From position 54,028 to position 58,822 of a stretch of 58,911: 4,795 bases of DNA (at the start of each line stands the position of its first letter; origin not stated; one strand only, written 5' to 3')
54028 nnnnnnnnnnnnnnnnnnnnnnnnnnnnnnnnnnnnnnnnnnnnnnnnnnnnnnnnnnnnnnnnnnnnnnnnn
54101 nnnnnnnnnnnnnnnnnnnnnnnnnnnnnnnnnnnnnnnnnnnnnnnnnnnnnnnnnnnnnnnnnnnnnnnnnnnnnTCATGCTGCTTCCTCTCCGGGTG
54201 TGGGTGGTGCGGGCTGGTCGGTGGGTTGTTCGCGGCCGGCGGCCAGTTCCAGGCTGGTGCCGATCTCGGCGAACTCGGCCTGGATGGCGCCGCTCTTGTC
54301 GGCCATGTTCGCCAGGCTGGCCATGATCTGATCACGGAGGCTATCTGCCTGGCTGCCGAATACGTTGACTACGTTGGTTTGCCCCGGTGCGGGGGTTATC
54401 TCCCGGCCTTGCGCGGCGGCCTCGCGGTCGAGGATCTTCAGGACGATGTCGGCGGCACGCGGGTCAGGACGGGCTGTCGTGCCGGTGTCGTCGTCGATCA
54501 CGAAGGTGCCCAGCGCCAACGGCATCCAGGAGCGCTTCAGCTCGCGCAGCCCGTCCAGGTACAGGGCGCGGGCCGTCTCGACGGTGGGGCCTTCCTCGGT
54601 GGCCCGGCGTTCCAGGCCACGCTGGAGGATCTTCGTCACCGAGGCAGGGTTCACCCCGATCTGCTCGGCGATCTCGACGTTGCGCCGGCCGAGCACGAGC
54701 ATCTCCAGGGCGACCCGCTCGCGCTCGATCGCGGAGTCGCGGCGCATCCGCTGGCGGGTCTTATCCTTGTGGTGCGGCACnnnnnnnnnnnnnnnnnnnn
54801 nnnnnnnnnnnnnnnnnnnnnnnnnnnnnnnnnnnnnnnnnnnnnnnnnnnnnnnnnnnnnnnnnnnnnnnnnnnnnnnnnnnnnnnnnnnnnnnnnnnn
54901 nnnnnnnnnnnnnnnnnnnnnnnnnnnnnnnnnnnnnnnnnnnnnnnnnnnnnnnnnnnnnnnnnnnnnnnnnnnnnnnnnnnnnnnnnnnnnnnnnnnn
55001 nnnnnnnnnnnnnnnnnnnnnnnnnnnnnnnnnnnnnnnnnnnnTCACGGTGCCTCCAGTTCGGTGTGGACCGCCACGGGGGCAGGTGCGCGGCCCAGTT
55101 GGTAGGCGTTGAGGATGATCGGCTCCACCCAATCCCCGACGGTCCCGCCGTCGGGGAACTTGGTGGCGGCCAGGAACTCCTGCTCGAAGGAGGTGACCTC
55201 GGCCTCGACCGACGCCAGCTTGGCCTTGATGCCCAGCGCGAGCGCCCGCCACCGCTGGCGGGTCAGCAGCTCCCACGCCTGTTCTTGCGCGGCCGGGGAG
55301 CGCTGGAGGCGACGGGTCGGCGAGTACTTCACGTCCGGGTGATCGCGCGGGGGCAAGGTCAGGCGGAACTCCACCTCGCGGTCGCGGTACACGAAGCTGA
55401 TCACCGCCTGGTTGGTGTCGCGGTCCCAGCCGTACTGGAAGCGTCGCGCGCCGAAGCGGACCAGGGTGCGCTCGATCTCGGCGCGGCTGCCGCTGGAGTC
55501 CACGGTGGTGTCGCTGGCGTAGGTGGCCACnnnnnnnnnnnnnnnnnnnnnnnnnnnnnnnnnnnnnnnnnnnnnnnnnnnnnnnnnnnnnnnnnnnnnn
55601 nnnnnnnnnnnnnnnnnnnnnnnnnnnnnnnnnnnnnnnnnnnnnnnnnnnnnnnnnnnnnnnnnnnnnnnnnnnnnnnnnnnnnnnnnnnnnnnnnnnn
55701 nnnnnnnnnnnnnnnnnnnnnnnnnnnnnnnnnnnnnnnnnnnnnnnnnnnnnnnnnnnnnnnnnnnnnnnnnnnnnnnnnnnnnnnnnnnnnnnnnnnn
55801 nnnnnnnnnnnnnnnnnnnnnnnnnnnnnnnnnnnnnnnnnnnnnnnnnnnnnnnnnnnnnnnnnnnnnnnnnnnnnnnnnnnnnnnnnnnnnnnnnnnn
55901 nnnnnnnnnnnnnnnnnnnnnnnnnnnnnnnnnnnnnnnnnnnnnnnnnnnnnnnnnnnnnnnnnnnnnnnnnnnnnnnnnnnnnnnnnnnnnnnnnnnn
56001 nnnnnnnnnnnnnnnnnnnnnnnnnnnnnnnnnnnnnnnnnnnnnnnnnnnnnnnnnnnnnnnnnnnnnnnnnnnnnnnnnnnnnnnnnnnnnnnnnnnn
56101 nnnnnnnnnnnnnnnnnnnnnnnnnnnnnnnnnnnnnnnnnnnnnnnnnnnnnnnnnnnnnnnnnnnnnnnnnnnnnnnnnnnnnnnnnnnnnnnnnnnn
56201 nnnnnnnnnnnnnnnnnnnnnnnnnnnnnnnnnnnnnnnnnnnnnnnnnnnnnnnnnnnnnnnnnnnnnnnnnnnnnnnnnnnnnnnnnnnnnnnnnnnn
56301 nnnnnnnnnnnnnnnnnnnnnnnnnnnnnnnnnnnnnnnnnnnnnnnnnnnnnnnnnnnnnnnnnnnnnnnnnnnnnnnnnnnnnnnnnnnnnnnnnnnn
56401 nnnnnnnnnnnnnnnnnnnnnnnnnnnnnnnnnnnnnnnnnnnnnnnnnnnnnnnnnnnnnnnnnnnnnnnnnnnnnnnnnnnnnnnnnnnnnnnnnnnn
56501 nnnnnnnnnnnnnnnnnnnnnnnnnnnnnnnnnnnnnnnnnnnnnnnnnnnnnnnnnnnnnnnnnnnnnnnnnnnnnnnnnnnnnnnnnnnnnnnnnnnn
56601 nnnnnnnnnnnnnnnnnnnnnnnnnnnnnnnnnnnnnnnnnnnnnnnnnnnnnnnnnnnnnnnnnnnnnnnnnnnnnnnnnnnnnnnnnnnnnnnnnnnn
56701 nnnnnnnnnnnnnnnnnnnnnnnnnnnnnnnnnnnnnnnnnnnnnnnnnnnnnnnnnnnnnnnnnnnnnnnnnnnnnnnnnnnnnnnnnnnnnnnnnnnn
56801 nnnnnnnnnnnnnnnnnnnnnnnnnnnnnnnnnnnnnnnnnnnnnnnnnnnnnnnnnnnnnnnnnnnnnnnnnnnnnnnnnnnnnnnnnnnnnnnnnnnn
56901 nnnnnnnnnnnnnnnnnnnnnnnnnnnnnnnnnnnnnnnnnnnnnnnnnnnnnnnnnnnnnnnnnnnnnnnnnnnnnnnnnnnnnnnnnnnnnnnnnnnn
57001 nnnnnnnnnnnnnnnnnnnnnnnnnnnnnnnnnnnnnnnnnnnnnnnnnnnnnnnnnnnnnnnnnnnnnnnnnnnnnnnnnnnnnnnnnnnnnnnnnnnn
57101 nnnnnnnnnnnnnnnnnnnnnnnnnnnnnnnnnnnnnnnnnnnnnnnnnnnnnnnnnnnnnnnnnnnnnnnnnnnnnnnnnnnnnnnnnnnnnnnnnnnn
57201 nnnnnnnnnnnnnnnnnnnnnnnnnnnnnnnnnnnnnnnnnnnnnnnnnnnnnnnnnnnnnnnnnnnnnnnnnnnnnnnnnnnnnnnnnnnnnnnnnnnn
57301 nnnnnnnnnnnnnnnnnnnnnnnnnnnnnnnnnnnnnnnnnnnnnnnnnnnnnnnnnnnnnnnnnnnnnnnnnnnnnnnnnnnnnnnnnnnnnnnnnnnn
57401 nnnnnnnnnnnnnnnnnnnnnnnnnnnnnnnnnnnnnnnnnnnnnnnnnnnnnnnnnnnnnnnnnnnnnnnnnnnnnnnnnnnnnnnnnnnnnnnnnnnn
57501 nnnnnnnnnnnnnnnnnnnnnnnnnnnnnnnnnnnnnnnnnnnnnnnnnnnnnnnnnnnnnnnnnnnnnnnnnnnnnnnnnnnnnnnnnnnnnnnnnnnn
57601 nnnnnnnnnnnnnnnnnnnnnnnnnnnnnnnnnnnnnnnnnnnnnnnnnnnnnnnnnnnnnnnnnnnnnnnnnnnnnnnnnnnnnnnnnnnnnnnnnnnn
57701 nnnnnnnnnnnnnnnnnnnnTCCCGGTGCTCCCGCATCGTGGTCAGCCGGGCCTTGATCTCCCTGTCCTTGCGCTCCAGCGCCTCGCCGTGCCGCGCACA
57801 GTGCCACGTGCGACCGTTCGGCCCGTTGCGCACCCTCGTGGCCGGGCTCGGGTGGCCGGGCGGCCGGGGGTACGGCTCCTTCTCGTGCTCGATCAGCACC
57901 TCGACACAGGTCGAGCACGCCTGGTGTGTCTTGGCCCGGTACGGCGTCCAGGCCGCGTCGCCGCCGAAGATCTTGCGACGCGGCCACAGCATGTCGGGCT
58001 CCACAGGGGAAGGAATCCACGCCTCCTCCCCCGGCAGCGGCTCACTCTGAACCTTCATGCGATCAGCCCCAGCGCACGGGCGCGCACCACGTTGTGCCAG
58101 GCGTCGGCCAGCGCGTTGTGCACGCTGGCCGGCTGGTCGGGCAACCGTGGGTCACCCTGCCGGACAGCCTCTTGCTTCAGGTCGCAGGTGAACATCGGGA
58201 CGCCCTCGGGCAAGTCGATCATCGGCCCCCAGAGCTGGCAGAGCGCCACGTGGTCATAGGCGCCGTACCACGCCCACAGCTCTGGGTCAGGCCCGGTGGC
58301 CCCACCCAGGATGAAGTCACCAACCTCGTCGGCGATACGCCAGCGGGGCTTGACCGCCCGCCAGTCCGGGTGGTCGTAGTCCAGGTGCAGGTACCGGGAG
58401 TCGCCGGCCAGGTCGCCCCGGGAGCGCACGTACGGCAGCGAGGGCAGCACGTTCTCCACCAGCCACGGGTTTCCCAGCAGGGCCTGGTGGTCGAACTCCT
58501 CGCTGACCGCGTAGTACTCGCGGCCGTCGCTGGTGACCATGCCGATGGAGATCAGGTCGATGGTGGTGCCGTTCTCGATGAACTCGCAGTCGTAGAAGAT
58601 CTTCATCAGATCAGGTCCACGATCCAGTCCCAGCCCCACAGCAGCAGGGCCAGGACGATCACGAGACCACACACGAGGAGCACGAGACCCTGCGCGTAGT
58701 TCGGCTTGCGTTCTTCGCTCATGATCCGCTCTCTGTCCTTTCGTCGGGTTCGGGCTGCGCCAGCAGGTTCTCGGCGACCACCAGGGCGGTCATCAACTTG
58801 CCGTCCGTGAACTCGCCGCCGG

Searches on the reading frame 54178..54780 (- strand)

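Call 46: search_protein_families(library=phrogs, proteins=[window:54178-54780:-], max_evalue=0.01)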
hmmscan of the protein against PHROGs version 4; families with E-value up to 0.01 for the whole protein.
window:54178-54780:- (200 aa): 3 families
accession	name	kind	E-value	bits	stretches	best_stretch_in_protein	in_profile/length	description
phrog_645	-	DNA, RNA and nucleotide metabolism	4.6e-14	54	1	4-122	10-116/196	Rnase E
phrog_7061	-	DNA, RNA and nucleotide metabolism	0.0013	20.3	1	21-54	34-67/70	HTH DNA binding protein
phrog_11420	-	DNA, RNA and nucleotide metabolism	0.0058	17.8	0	27-55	18-46/82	DNA binding protein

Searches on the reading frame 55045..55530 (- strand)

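Call 46: search_protein_families(library=phrogs, proteins=[window:55045-55530:-], max_evalue=0.01)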
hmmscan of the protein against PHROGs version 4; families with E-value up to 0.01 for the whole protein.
window:55045-55530:- (161 aa): 1 family
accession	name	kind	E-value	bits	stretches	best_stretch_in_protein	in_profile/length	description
phrog_17260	-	unknown function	1.8e-48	165.4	1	1-150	1-147/158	-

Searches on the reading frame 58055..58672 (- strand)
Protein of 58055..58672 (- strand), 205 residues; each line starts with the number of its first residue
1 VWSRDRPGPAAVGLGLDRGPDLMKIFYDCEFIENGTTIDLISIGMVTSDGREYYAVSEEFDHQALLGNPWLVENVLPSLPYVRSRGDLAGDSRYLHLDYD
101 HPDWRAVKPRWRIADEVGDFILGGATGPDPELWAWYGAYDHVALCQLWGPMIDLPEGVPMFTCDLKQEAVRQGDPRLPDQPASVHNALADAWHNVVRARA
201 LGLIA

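Call 46: search_protein_families(library=phrogs, proteins=[window:58055-58672:-], max_evalue=0.01)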
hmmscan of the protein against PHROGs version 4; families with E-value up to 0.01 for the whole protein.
window:58055-58672:- (205 aa): 2 families
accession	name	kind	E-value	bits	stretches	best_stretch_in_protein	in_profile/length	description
phrog_2259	-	DNA, RNA and nucleotide metabolism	1.1e-49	169.6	1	22-200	6-171/186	Rnase H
phrog_31349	-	unknown function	8.2e-05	22.5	1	23-92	203-267/440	-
